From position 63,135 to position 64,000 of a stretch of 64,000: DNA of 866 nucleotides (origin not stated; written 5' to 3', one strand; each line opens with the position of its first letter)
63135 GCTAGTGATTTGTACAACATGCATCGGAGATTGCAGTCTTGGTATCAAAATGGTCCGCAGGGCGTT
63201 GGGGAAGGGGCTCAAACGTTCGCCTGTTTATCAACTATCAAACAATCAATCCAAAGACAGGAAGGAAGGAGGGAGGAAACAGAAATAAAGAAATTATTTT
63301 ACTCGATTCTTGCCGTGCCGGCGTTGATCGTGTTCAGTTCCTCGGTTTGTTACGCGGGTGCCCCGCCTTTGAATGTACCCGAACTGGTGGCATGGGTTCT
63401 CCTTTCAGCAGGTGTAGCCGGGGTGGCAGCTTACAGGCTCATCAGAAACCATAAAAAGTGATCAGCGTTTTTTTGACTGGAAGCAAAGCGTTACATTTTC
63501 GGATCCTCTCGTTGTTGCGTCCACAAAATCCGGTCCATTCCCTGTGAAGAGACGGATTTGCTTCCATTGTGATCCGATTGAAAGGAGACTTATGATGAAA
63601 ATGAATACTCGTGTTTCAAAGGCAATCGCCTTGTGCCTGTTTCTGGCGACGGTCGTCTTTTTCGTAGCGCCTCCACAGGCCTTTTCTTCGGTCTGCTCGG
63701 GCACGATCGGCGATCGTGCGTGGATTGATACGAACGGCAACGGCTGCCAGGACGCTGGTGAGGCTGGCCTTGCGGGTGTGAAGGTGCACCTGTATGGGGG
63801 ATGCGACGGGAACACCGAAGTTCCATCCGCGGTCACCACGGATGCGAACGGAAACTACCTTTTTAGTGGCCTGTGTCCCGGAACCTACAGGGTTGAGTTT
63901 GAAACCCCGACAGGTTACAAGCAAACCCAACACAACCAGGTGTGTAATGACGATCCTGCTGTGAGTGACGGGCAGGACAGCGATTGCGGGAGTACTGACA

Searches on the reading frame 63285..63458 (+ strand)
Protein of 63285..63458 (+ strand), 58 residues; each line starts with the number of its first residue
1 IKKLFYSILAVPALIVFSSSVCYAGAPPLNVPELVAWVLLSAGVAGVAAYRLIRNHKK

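Call 16: search_protein_families(library=pfam, proteins=[window:63285-63458:+], max_evalue=0.01)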
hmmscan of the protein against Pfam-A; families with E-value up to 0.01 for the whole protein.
window:63285-63458:+ (58 aa): 0 families

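Call 32: search_protein_families(library=ncbifam, proteins=[window:63285-63458:+], max_evalue=0.01)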
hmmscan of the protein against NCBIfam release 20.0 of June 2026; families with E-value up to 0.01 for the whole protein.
window:63285-63458:+ (58 aa): 0 families

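Call 53: search_protein_families(library=pfam, proteins=[window:63285-63458:+], max_evalue=5)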
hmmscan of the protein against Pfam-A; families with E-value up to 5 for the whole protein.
seq(58 aa): 1 family
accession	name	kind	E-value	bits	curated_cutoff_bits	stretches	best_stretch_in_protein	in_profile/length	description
PF15839.10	TEX29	-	0.12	13.3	27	1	16-58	32-75/76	Testis-expressed sequence 29 protein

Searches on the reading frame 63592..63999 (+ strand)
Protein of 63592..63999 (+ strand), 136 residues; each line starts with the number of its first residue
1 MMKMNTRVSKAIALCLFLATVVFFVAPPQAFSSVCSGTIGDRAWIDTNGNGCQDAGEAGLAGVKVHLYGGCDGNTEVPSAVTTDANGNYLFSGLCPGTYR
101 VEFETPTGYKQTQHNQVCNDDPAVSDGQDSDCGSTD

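Call 16: search_protein_families(library=pfam, proteins=[window:63592-63999:+], max_evalue=0.01)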
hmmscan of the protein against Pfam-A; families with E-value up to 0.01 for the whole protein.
window:63592-63999:+ (136 aa): 4 families
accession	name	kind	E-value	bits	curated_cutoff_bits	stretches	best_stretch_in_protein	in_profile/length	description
PF17210.9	SdrD_B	-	3.1e-27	95.4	29.7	1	38-130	2-90/112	SdrD B-like domain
PF13620.12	CarboxypepD_reg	-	2.1e-08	34.9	32.3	1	54-114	8-65/82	Carboxypeptidase regulatory-like domain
PF17802.7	SpaA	-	6.2e-08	33.1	23.1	1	56-114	12-70/91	Prealbumin-like fold domain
PF13715.12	CarbopepD_reg_2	-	0.00056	20.3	32.2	1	58-119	12-65/88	CarboxypepD_reg-like domain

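Call 32: search_protein_families(library=ncbifam, proteins=[window:63592-63999:+], max_evalue=0.01)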
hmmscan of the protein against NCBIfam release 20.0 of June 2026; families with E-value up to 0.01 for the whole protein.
window:63592-63999:+ (136 aa): 3 families
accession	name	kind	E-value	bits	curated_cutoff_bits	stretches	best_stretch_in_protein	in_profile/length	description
NF012181.0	MSCRAMM_SdrD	exception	2e-18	65.3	2500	1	39-121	905-983/1379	MSCRAMM family adhesin SdrD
NF000535.3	MSCRAMM_SdrC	exception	7.3e-18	64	1700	1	39-128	499-584/963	MSCRAMM family adhesin SdrC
NF040765.1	adhesion_FAF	equivalog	0.0026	16.4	500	1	58-117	435-493/632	adhesion factor FAF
